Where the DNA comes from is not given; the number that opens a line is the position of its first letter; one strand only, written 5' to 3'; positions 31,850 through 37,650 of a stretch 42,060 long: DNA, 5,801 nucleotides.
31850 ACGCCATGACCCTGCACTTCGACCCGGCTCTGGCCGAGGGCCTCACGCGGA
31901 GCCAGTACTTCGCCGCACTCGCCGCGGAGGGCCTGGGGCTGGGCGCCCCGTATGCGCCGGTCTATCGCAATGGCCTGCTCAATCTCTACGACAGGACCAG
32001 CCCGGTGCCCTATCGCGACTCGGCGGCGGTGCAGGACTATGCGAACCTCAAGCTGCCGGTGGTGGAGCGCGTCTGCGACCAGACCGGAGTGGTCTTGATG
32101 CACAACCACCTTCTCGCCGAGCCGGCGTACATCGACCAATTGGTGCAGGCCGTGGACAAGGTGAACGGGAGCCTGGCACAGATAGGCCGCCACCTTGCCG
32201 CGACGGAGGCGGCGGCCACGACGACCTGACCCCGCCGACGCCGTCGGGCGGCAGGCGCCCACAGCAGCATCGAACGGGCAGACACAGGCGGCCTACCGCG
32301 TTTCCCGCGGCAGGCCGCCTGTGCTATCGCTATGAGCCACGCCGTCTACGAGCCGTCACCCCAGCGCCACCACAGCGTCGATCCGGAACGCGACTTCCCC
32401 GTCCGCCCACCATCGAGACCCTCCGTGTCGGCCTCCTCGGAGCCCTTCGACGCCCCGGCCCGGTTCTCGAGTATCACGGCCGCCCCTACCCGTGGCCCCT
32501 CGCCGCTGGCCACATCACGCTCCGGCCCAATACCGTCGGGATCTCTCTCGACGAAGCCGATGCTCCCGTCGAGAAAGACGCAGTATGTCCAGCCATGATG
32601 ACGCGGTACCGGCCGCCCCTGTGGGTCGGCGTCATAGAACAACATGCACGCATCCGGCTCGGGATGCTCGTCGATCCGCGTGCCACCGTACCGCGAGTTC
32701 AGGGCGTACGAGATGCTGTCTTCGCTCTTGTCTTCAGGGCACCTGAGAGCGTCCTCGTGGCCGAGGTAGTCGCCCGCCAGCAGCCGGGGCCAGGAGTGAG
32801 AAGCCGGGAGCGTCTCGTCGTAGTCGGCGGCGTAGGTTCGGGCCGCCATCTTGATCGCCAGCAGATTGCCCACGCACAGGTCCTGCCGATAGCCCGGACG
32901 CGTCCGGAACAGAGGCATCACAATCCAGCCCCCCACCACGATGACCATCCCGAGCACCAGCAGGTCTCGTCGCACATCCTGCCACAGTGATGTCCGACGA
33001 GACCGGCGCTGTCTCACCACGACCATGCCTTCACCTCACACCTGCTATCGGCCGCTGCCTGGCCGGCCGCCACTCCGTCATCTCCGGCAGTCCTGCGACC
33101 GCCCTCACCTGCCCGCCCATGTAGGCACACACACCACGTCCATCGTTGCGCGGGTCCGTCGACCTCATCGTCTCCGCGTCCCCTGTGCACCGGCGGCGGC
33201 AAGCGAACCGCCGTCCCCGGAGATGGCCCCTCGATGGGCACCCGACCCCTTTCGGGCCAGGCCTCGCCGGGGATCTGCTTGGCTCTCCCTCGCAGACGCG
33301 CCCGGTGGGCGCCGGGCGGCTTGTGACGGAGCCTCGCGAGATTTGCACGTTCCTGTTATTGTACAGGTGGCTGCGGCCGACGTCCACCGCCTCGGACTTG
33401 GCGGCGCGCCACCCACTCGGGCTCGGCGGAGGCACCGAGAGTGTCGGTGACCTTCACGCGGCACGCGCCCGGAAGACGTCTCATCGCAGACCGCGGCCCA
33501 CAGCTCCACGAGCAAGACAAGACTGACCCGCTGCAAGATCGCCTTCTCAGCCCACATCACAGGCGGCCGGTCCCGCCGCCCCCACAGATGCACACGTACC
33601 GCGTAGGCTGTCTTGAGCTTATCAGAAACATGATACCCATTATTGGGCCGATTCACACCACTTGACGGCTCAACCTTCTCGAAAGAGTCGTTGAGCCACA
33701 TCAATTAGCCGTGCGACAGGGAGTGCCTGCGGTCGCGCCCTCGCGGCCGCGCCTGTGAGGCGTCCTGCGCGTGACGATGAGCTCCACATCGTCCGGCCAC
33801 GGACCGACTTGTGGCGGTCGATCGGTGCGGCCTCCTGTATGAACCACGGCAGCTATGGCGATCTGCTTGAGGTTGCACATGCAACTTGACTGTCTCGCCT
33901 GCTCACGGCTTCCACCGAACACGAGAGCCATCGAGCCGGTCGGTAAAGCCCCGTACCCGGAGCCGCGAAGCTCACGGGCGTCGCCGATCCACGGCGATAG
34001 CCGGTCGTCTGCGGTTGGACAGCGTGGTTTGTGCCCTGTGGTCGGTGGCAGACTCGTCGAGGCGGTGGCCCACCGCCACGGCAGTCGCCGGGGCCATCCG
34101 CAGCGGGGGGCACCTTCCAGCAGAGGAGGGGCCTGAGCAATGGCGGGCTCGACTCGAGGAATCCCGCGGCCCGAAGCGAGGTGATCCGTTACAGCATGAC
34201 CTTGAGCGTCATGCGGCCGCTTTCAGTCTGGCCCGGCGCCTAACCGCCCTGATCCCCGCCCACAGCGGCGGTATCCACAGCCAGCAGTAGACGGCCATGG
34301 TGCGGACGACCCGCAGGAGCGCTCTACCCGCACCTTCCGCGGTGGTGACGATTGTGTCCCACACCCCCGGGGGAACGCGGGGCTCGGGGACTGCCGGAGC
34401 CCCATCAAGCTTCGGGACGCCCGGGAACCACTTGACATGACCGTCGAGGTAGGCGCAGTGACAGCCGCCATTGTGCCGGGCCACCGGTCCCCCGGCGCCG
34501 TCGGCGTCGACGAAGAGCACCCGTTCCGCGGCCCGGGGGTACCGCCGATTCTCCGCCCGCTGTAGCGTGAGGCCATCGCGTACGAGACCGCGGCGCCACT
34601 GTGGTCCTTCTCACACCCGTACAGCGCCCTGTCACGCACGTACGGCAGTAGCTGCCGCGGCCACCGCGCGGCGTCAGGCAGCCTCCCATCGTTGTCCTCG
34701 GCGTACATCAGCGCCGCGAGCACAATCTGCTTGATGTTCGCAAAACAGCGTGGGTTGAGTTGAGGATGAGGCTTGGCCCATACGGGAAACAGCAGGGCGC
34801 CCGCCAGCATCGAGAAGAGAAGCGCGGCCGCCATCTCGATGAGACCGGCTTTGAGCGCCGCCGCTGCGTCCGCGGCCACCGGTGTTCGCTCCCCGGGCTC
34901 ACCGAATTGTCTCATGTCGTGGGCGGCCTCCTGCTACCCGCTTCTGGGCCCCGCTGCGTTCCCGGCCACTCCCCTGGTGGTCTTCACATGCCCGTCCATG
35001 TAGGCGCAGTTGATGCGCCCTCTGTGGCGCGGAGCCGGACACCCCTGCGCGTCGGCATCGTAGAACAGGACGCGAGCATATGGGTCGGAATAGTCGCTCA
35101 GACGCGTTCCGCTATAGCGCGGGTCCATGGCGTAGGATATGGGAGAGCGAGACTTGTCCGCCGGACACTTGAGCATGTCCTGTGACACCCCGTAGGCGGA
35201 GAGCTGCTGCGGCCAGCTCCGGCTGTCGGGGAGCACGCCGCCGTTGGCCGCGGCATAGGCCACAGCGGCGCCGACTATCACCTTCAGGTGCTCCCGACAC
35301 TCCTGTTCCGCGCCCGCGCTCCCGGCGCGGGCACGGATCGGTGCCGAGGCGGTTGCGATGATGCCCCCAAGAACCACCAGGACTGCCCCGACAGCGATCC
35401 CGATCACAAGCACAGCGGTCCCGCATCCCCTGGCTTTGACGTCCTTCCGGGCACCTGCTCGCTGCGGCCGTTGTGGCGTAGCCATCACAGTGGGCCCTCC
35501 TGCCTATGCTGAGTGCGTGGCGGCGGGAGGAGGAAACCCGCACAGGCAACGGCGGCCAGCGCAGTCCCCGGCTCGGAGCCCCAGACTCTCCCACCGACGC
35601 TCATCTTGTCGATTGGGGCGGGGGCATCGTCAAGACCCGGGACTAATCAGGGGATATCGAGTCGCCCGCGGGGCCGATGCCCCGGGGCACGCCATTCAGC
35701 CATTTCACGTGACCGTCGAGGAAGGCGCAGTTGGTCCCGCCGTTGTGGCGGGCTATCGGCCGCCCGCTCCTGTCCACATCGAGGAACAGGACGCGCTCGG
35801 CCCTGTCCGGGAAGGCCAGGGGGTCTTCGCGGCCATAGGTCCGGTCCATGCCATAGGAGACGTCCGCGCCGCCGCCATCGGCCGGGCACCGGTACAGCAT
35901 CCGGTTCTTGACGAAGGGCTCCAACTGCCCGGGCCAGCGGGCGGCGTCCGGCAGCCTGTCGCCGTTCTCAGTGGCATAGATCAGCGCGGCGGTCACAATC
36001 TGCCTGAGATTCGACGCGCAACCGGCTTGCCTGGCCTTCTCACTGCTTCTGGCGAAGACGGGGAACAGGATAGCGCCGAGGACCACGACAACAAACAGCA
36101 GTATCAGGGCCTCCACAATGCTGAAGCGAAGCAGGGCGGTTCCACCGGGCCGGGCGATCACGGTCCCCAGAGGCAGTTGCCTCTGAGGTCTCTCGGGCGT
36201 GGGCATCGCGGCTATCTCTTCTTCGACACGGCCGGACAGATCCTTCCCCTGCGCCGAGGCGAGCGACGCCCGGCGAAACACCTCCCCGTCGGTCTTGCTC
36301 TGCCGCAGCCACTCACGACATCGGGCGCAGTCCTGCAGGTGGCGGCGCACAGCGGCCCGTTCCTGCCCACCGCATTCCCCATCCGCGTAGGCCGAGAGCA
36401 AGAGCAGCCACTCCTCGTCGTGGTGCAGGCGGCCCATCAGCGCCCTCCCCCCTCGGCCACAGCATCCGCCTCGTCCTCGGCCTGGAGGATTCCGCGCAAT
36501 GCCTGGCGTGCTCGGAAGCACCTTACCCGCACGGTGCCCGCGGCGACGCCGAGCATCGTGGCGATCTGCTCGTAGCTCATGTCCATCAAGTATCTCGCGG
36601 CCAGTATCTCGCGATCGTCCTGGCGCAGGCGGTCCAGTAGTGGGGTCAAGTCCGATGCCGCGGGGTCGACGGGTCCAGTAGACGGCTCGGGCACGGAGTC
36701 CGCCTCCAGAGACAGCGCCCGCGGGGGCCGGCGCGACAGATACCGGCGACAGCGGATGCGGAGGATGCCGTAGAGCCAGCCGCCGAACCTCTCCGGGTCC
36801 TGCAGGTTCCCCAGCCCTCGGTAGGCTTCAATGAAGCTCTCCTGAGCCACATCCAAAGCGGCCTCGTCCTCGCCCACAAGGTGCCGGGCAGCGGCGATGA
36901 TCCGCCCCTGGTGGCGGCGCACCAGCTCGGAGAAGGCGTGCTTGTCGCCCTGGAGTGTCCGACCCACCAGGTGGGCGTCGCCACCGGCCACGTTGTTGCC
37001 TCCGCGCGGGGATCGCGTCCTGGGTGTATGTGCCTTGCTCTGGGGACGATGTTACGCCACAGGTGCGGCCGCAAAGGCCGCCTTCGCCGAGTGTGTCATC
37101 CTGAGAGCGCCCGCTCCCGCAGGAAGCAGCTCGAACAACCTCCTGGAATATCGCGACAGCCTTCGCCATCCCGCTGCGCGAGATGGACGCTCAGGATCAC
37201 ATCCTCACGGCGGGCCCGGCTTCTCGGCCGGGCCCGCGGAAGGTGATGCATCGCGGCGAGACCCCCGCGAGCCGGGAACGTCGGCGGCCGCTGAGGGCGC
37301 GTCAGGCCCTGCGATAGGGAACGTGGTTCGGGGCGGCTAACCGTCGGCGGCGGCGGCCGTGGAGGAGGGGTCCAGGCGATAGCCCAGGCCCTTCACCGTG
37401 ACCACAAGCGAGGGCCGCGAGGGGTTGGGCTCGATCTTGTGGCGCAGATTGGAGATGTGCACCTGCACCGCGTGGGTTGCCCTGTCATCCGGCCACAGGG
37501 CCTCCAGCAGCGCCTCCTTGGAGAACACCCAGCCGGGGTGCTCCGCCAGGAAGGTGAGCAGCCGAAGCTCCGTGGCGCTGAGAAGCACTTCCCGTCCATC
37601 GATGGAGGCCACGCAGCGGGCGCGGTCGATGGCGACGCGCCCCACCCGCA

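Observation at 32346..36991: ECF sigma / anti-sigma pair whose sensor domain is a prepilin-like H-X9-DG domain, followed by four tandem paralogues of that domain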

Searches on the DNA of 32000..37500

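Call 25: search_rna_families(source=window, start=32000, end=37500, threshold=evalue, max_evalue=1)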
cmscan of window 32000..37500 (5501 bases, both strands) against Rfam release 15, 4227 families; matches with E-value up to 1: 2.
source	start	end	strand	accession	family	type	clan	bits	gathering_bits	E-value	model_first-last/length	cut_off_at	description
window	32270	32334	-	RF03381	mir-2796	Gene; miRNA;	-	21.4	72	0.36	1-77/77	no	mir-2796 microRNA precursor family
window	37213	37234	-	RF01519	CC0196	Gene; sRNA;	-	18.9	35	0.79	34-55/58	no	Caulobacter sRNA CC0196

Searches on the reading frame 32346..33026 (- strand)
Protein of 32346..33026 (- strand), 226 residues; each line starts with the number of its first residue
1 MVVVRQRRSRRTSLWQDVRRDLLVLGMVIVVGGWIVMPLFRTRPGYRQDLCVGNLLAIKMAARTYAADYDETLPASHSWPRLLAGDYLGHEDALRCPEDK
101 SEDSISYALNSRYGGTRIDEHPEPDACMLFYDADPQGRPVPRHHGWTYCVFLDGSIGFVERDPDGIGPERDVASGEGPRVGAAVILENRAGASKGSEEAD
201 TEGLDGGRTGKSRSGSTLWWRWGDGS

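Call 3: search_protein_families(library=pfam, proteins=[window:32346-33026:-], max_evalue=1)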
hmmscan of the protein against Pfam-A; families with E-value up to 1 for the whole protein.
window:32346-33026:- (226 aa): 0 families

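Call 4: search_protein_families(library=ncbifam, proteins=[window:32346-33026:-], max_evalue=1)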
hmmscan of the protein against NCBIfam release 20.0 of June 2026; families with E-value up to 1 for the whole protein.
window:32346-33026:- (226 aa): 0 families

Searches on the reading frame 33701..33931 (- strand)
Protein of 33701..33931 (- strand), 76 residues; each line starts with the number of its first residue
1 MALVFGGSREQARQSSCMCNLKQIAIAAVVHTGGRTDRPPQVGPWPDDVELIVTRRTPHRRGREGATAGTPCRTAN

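Call 3: search_protein_families(library=pfam, proteins=[window:33701-33931:-], max_evalue=1)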
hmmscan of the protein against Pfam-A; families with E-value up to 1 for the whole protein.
window:33701-33931:- (76 aa): 1 family
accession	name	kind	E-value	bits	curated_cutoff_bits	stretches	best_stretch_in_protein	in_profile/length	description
PF07596.16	SBP_bac_10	-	0.00025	21.6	23.3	1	9-30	4-25/268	Protein of unknown function (DUF1559)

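Call 4: search_protein_families(library=ncbifam, proteins=[window:33701-33931:-], max_evalue=1)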
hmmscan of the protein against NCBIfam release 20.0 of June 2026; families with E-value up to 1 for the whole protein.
window:33701-33931:- (76 aa): 0 families

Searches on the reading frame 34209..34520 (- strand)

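Call 3: search_protein_families(library=pfam, proteins=[window:34209-34520:-], max_evalue=1)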
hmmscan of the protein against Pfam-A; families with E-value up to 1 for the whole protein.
window:34209-34520:- (103 aa): 1 family
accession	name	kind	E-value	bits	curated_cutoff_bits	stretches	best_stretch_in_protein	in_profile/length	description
PF07596.16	SBP_bac_10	-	0.19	12.2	23.3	1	10-31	239-260/268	Protein of unknown function (DUF1559)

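Call 4: search_protein_families(library=ncbifam, proteins=[window:34209-34520:-], max_evalue=1)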
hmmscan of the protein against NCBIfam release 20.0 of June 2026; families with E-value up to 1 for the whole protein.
window:34209-34520:- (103 aa): 1 family
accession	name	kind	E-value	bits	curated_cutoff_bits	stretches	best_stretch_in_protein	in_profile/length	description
TIGR04294.2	pre_pil_HX9DG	domain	1.8e-07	30.7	19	1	14-32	3-21/22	H-X9-DG-CTERM domain-containing protein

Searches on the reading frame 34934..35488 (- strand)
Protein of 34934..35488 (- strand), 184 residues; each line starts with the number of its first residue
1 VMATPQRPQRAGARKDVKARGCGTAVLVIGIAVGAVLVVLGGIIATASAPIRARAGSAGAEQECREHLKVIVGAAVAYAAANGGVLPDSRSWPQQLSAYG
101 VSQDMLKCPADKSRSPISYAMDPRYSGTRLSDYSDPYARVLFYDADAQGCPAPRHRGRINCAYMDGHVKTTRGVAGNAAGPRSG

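Call 3: search_protein_families(library=pfam, proteins=[window:34934-35488:-], max_evalue=1)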
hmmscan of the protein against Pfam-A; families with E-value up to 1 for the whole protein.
window:34934-35488:- (184 aa): 0 families

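Call 4: search_protein_families(library=ncbifam, proteins=[window:34934-35488:-], max_evalue=1)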
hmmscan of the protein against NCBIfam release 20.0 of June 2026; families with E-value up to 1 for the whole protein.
window:34934-35488:- (184 aa): 1 family
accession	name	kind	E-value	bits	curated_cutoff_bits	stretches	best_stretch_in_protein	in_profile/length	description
TIGR04294.2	pre_pil_HX9DG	domain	0.00071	19.3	19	1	154-170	4-20/22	H-X9-DG-CTERM domain-containing protein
